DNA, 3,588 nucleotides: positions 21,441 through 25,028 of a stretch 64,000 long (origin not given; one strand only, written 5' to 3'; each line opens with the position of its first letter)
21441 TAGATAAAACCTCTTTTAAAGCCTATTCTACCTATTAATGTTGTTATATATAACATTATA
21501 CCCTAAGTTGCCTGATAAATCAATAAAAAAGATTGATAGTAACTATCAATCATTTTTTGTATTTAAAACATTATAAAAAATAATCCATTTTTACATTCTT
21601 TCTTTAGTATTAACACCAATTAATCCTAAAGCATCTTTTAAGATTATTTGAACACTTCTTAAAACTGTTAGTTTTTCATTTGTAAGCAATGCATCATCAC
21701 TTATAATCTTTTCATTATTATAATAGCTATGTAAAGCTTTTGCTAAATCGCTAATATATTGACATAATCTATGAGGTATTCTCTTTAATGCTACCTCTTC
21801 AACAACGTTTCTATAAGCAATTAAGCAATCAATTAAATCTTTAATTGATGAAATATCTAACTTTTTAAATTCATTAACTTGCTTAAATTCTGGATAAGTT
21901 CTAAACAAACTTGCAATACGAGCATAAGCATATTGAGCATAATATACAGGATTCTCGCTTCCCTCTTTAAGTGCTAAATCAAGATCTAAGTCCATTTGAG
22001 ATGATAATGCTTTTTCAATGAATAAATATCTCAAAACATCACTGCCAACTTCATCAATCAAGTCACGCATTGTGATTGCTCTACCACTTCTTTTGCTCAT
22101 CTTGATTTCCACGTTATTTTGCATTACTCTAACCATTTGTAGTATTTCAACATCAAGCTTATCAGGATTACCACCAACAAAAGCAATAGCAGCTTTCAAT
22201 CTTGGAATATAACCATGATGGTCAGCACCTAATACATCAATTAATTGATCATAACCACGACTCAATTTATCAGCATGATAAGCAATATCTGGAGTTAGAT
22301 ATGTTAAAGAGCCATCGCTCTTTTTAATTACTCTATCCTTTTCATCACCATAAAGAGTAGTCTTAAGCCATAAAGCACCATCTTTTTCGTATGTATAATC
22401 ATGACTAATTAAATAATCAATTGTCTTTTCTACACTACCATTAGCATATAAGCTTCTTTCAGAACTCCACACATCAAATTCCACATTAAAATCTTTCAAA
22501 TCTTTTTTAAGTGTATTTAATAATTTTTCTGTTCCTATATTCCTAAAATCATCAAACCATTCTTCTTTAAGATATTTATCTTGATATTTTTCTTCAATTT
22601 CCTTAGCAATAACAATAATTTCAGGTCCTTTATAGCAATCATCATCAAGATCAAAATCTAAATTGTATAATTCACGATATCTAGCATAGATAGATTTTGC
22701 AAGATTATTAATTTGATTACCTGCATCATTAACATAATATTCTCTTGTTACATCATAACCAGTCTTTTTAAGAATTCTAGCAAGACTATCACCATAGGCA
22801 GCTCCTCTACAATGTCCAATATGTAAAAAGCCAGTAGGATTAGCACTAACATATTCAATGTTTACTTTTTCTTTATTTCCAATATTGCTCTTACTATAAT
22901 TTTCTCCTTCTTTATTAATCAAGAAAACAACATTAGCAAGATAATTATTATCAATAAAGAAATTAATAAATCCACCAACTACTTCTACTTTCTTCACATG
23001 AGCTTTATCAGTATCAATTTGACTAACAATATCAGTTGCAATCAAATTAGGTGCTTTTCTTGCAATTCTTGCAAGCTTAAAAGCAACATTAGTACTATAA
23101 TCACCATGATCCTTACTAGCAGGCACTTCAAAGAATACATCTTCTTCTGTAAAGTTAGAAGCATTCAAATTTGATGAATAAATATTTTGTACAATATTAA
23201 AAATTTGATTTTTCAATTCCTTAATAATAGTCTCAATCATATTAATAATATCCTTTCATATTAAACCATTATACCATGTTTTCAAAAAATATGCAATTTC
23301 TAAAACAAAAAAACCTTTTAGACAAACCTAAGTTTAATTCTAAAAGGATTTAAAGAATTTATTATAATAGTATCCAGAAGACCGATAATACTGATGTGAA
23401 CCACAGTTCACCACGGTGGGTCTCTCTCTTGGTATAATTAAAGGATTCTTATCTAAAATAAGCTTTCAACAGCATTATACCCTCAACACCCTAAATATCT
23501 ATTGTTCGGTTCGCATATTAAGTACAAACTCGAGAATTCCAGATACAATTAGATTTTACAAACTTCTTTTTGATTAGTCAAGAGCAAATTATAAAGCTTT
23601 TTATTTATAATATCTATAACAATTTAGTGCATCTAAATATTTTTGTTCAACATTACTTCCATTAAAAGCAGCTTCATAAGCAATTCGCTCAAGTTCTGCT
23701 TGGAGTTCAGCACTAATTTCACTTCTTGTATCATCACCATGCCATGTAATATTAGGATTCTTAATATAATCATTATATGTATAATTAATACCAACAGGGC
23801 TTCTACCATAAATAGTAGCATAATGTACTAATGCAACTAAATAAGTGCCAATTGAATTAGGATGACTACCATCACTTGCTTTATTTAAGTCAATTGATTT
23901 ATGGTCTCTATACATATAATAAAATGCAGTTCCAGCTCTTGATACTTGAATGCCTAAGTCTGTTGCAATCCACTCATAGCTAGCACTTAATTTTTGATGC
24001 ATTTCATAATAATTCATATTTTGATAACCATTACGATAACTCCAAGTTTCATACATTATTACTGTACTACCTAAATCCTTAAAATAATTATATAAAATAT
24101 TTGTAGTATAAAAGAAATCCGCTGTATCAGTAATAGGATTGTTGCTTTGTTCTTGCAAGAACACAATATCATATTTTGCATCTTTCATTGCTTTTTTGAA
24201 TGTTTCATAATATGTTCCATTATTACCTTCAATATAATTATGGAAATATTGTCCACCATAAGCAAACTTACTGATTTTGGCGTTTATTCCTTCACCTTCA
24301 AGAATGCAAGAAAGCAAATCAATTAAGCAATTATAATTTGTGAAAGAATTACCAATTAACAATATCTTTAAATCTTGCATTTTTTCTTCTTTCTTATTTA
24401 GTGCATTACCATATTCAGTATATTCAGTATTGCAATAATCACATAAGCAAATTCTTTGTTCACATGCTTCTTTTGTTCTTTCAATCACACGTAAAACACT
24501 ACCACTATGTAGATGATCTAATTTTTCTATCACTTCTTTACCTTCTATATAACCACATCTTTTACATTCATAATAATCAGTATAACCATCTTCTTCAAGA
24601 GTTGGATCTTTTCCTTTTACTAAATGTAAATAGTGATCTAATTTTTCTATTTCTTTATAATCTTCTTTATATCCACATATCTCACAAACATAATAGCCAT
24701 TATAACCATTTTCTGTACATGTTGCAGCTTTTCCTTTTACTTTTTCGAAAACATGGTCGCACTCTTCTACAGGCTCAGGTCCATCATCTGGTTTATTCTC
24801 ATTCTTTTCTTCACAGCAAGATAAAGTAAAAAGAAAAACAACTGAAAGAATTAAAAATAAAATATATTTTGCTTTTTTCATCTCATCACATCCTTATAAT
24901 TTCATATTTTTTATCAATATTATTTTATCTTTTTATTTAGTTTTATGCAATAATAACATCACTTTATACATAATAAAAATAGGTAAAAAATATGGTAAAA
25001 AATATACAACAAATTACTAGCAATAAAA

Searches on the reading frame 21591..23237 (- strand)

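Call 67: search_protein_families(library=pfam, proteins=[window:21591-23237:-], max_evalue=0.00001)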
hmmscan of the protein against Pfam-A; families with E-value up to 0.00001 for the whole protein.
window:21591-23237:- (548 aa): 6 families
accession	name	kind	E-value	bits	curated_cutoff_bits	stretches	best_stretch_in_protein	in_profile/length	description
PF00750.26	tRNA-synt_1d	-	2.2e-26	93.1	23.3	1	114-398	12-299/349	tRNA synthetases class I (R), catalytic domain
PF05746.21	DALR_1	-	3.8e-25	88.7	22.3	1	435-548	2-117/117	DALR anticodon binding domain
PF03485.21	Arg_tRNA_synt_N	-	5.3e-20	72.3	21.5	1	7-95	2-85/85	Arginyl tRNA synthetase N terminal domain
PF01406.26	tRNA-synt_1e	-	3.5e-09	36.9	27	0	122-293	7-133/301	tRNA synthetases class I (C) catalytic domain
PF01921.24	tRNA-synt_1f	-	6.6e-07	29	27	0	374-424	280-326/360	tRNA synthetases class I (K)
PF09334.17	tRNA-synt_1g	-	1e-06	28.3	20.1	0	377-419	325-366/391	tRNA synthetases class I (M)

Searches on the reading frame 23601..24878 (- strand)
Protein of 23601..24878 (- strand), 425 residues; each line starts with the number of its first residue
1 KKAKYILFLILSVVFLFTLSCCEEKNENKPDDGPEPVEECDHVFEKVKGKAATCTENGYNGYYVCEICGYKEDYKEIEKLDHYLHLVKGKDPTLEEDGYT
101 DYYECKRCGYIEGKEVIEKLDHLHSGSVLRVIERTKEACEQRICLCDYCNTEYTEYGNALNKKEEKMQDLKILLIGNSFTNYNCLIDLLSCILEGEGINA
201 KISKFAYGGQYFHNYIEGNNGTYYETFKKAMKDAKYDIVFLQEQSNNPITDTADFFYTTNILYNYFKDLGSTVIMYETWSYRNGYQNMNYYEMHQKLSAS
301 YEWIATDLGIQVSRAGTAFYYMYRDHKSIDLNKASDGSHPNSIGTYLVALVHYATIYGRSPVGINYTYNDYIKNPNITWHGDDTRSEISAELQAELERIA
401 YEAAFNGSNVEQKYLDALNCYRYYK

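Call 67: search_protein_families(library=pfam, proteins=[window:23601-24878:-], max_evalue=0.00001)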
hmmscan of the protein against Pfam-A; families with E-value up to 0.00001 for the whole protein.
window:23601-24878:- (425 aa): 1 family
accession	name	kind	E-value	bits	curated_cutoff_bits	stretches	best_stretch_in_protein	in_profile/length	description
PF16227.11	DUF4886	-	4.2e-09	36.2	26.7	1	197-370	26-226/242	Domain of unknown function (DUF4886)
